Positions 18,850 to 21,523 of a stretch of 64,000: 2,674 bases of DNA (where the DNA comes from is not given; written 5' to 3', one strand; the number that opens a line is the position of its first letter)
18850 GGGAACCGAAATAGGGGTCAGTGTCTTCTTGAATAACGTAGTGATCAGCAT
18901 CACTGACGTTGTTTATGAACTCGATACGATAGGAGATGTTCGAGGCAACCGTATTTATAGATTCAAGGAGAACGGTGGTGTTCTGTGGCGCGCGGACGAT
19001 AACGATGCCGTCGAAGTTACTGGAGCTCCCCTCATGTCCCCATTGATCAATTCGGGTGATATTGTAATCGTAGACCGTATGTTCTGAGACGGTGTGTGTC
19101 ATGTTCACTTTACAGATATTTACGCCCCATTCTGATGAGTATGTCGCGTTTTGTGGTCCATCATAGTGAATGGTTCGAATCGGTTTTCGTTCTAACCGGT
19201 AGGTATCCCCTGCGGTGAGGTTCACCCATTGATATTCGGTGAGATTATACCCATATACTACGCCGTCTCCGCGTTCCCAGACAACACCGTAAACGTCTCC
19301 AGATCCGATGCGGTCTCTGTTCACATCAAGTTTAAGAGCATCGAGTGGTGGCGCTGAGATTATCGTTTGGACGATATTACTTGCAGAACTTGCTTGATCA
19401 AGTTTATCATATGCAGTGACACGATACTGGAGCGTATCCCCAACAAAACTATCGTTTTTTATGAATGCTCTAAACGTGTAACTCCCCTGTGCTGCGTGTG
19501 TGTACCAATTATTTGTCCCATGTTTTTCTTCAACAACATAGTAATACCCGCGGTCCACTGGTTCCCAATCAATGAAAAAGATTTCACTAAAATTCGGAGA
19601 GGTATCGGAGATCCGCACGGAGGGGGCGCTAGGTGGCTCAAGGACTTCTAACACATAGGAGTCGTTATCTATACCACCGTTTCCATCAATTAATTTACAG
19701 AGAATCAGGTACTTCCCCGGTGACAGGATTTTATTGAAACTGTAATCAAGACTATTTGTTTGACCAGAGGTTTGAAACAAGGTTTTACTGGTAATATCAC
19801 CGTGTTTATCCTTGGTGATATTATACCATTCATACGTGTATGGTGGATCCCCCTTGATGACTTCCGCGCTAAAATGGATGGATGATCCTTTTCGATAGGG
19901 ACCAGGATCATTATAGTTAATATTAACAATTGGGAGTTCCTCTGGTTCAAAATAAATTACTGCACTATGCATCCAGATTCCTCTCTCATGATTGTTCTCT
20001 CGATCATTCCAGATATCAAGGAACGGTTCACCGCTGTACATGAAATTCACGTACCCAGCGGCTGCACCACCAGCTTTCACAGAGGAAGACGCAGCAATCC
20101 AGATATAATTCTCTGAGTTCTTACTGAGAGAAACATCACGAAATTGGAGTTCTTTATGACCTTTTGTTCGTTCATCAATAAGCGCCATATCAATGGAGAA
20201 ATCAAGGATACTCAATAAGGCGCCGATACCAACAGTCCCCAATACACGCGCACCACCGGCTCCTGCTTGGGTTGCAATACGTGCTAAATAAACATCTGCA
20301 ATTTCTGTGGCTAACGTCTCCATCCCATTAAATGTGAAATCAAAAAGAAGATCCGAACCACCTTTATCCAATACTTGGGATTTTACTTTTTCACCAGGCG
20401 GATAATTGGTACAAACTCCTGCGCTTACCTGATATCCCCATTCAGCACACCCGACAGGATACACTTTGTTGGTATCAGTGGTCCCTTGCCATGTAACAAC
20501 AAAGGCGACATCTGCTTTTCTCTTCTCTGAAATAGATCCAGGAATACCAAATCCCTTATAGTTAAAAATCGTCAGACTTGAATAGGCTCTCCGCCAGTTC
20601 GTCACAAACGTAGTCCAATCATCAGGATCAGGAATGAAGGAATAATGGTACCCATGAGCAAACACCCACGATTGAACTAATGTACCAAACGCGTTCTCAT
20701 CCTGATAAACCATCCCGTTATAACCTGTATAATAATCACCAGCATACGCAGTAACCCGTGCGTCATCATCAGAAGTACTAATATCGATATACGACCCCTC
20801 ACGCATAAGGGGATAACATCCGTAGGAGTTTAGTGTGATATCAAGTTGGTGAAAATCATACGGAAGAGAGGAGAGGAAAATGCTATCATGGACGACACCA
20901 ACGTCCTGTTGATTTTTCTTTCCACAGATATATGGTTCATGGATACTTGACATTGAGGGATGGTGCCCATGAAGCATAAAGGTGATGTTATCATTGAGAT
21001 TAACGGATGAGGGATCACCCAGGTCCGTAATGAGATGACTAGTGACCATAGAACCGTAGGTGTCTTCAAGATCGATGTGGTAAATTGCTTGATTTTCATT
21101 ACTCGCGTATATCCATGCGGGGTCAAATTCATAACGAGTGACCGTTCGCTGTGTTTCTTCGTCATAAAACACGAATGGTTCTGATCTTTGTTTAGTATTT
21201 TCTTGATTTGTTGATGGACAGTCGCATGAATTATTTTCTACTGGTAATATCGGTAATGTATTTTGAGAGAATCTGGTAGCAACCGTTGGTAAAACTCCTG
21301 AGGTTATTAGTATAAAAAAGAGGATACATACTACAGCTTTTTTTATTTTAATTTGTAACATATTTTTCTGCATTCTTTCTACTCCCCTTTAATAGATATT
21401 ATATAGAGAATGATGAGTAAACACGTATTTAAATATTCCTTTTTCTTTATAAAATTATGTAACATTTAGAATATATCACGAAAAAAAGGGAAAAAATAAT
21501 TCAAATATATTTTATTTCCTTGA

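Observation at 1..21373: Five tandem, co-oriented genes for giant secreted multidomain proteins fill the first third of the window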

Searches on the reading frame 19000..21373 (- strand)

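Call 33: search_protein_families(library=pfam, proteins=[window:19000-21373:-], max_evalue=10)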
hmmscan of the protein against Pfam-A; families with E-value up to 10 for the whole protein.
window:19000-21373:- (791 aa): 1 family
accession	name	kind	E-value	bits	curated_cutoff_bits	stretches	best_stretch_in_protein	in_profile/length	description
PF07495.19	Y_Y_Y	-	0.12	12.7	26.6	0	549-575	34-60/65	Y_Y_Y domain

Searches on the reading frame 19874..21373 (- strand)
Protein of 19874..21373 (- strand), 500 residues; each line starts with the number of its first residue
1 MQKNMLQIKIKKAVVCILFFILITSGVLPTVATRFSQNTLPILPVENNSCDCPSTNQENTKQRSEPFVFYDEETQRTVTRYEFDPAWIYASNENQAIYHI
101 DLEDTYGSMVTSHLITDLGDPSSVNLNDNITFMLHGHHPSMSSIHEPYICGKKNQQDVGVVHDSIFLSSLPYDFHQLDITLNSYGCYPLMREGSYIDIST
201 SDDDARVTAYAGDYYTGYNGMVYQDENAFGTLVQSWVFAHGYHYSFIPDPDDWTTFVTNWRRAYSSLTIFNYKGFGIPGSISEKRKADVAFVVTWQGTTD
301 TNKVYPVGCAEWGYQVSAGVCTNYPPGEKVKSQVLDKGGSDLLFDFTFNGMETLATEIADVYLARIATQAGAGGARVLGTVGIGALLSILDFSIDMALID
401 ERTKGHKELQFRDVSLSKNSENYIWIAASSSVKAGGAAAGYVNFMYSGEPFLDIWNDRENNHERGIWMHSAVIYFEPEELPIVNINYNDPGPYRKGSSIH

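Call 67: search_solved_structures(query=window:19874-21373:-, max_evalue=1)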
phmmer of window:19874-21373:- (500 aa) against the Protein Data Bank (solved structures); distinct sequences matched with E-value up to 1: 0.

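Call 84: search_protein_families(library=pfam, proteins=[window:19934-21286:-], max_evalue=1)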
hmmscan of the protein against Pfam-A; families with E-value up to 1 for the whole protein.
window:19934-21286:- (451 aa): 0 families
